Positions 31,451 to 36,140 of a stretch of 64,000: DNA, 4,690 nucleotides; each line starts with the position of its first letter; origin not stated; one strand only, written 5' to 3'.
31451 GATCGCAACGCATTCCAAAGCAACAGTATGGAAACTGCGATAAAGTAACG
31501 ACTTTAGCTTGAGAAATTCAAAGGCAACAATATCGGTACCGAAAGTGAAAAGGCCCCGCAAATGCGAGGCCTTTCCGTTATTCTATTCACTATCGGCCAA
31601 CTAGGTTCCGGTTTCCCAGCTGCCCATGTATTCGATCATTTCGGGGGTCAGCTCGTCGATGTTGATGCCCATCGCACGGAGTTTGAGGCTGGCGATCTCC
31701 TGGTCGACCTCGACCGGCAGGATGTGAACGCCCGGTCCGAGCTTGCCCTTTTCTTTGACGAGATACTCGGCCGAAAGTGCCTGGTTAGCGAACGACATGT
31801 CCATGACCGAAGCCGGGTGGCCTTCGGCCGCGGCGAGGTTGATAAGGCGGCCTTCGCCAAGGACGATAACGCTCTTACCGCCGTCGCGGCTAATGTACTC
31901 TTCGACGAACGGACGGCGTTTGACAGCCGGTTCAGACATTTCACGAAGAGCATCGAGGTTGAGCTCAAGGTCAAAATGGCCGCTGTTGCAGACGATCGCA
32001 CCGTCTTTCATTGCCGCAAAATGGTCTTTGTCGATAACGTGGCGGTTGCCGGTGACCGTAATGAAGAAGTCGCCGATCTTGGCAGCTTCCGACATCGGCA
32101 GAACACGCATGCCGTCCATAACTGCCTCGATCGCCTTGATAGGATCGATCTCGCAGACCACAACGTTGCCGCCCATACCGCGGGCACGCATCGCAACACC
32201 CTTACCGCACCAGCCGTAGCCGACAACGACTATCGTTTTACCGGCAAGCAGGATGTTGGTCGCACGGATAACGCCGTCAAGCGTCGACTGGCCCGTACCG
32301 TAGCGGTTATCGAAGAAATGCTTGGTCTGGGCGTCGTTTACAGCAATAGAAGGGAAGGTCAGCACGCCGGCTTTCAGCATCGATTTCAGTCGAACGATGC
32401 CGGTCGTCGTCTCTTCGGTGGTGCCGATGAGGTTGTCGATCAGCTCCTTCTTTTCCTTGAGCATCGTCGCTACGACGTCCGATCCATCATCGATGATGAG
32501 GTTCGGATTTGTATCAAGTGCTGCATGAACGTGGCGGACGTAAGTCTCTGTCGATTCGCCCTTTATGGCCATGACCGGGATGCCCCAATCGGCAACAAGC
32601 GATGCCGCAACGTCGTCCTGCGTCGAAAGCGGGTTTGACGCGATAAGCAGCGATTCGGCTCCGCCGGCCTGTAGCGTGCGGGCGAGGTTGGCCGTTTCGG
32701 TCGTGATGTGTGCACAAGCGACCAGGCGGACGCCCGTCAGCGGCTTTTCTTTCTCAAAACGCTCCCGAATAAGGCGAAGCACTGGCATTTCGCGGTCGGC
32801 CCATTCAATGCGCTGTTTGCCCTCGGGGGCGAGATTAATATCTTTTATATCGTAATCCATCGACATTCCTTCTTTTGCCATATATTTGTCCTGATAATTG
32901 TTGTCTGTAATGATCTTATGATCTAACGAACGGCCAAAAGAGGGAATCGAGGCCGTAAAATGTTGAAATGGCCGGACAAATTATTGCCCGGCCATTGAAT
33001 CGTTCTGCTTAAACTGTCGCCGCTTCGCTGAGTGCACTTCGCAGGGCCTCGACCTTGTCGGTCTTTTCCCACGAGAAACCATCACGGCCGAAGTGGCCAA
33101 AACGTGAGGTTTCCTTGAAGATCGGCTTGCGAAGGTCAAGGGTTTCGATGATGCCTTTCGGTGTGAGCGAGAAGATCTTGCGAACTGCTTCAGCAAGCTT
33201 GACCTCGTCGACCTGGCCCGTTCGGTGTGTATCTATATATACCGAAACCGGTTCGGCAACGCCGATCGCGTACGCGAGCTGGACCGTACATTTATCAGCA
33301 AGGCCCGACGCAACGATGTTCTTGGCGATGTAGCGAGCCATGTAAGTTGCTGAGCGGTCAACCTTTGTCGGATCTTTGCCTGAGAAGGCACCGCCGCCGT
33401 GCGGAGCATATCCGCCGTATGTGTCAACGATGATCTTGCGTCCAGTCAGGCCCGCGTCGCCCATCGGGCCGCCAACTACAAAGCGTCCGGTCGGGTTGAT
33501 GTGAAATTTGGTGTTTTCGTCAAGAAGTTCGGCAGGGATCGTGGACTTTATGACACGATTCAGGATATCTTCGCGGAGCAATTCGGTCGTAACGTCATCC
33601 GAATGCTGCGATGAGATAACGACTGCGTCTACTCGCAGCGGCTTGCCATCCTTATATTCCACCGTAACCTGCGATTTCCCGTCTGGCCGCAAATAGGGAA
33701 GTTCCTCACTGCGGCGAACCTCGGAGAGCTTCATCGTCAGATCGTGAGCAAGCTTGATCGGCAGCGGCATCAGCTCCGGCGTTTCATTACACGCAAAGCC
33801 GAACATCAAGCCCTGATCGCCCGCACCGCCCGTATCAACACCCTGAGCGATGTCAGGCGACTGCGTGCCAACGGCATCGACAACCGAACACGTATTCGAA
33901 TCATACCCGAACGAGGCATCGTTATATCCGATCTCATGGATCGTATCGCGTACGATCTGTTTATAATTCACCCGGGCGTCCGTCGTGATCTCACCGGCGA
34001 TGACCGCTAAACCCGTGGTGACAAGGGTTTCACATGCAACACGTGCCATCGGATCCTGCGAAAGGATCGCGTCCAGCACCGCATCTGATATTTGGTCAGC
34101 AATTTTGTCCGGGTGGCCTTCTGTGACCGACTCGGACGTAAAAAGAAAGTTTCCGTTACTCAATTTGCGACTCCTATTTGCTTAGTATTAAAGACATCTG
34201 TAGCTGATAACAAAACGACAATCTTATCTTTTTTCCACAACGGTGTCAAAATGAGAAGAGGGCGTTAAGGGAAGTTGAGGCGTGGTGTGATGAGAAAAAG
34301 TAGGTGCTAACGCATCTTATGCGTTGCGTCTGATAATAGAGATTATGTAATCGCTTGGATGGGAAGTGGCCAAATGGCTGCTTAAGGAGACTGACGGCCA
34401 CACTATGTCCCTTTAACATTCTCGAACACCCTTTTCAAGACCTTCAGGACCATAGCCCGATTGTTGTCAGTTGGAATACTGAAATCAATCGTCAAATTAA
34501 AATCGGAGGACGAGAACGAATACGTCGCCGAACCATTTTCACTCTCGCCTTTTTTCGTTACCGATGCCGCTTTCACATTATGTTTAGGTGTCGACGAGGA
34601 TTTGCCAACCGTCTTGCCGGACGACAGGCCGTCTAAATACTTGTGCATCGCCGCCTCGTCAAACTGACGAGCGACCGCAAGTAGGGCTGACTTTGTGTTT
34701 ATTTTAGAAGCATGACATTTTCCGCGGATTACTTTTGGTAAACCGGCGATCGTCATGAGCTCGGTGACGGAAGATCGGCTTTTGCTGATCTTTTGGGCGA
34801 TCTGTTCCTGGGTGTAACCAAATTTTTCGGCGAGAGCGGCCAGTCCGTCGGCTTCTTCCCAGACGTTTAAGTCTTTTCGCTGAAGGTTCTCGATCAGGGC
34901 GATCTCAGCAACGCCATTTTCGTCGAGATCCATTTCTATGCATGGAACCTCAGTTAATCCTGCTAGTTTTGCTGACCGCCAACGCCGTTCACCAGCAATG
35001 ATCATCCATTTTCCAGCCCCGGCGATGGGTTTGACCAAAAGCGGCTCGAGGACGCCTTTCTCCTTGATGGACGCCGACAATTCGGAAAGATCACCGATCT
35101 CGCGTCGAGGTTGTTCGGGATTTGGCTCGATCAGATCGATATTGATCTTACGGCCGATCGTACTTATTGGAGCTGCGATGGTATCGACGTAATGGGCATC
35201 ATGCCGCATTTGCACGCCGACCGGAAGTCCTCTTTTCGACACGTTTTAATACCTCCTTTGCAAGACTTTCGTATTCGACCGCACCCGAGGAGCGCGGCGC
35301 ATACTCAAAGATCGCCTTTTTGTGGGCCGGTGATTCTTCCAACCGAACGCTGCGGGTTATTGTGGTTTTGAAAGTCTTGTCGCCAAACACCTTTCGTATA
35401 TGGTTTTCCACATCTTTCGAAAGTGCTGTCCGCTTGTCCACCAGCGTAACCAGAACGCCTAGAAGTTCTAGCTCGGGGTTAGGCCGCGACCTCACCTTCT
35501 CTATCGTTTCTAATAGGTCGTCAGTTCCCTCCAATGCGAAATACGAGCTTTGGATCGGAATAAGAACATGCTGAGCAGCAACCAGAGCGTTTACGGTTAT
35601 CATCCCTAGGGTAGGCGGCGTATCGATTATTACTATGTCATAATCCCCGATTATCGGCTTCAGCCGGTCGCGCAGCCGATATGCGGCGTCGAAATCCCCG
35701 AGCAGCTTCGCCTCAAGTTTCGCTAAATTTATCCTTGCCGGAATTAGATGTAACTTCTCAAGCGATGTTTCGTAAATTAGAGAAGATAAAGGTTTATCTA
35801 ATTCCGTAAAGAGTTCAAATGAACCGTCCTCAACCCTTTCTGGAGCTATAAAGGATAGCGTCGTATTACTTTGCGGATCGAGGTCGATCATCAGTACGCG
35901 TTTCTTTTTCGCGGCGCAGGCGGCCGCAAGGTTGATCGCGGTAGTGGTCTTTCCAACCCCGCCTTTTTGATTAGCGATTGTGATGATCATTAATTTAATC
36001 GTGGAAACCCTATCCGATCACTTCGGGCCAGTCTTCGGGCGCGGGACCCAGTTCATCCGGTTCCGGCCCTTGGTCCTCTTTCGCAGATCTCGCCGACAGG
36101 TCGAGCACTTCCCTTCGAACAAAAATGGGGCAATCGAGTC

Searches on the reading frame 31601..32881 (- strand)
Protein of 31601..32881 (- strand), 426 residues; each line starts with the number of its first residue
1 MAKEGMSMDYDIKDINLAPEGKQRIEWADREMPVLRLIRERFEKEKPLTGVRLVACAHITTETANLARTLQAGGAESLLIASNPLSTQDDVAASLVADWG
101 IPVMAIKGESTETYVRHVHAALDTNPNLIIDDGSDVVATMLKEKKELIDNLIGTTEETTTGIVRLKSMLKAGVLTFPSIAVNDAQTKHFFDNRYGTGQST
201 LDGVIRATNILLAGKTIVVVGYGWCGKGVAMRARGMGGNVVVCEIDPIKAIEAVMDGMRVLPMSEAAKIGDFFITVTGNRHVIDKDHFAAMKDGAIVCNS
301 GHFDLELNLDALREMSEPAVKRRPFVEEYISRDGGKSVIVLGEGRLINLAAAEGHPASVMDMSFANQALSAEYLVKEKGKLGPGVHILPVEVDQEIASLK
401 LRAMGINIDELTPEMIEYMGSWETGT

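Call 66: search_protein_families(library=pfam, proteins=[window:31601-32881:-], max_evalue=0.001)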
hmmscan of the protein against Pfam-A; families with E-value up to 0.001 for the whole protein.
window:31601-32881:- (426 aa): 4 families
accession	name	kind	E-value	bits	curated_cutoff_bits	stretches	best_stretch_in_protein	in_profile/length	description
PF05221.23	AdoHcyase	-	2.2e-63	214.6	25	2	9-144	1-140/299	S-adenosyl-L-homocysteine hydrolase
PF00670.27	AdoHcyase_NAD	-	6.2e-52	176.4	27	1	192-353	1-161/162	S-adenosyl-L-homocysteine hydrolase, NAD binding domain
PF02826.25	2-Hacid_dh_C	-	1.1e-10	41.6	25.1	1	211-301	33-127/178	D-isomer specific 2-hydroxyacid dehydrogenase, NAD binding domain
PF07991.19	KARI_N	-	9.7e-07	28.9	20.6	1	212-304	2-98/165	Acetohydroxy acid isomeroreductase, NADPH-binding domain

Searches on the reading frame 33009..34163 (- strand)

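Call 66: search_protein_families(library=pfam, proteins=[window:33009-34163:-], max_evalue=0.001)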
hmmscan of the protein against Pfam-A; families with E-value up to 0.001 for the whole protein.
window:33009-34163:- (384 aa): 3 families
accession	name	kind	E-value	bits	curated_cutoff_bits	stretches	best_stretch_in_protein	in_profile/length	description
PF02773.21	S-AdoMet_synt_C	-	4.3e-67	224.7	25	1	230-367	1-138/138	S-adenosylmethionine synthetase, C-terminal domain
PF02772.21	S-AdoMet_synt_M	-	1.4e-50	170.9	29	1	113-228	3-120/120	S-adenosylmethionine synthetase, central domain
PF00438.25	S-AdoMet_synt_N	-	3.2e-43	146.7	33.1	1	5-103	1-99/99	S-adenosylmethionine synthetase, N-terminal domain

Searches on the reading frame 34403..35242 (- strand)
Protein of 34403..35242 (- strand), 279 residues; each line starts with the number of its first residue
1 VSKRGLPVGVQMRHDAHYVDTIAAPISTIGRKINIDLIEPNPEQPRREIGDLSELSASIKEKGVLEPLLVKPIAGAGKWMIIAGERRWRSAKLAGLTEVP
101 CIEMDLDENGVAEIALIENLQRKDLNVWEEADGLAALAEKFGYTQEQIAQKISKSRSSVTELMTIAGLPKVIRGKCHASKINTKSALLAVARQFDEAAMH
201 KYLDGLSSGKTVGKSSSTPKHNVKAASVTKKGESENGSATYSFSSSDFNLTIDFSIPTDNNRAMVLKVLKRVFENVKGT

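Call 66: search_protein_families(library=pfam, proteins=[window:34403-35242:-], max_evalue=0.001)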
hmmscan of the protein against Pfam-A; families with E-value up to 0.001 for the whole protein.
window:34403-35242:- (279 aa): 2 families
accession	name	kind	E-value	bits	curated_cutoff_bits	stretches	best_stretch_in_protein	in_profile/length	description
PF02195.25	ParB_N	-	2.2e-26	92.2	26.3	1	31-121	4-95/95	ParB N-terminal domain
PF17762.8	HTH_ParB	-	1.3e-12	48.2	22.6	1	123-188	1-68/102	ParB HTH domain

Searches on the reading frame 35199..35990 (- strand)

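Call 66: search_protein_families(library=pfam, proteins=[window:35199-35990:-], max_evalue=0.001)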
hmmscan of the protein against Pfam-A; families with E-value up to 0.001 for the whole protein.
window:35199-35990:- (263 aa): 8 families
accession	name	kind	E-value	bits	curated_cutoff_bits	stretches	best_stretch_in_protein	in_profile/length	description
PF13614.12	AAA_31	-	2.9e-55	187.4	27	1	2-175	3-176/177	AAA domain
PF01656.29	CbiA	-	1.3e-26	93.4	25.4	1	3-225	1-123/125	CobQ/CobB/MinD/ParA nucleotide binding domain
PF06564.18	CBP_BcsQ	-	1.2e-13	51.5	21.3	1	2-246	3-232/234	Cellulose biosynthesis protein BcsQ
PF09140.17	MipZ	-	1.6e-11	44.4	20.7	1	2-153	2-136/262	ATPase MipZ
PF00142.24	Fer4_NifH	-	3.8e-11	43.4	25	1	8-45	7-44/271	4Fe-4S iron sulfur cluster binding proteins, NifH/frxC family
PF02374.21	ArsA_ATPase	-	3.6e-09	36.7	24.3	1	8-43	8-43/305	Anion-transporting ATPase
PF10609.15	ParA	-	2.5e-08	34.1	27.1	1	2-38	5-41/246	NUBPL iron-transfer P-loop NTPase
PF07015.17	VirC1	-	0.0001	22.2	24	1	2-39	3-40/231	VirC1 protein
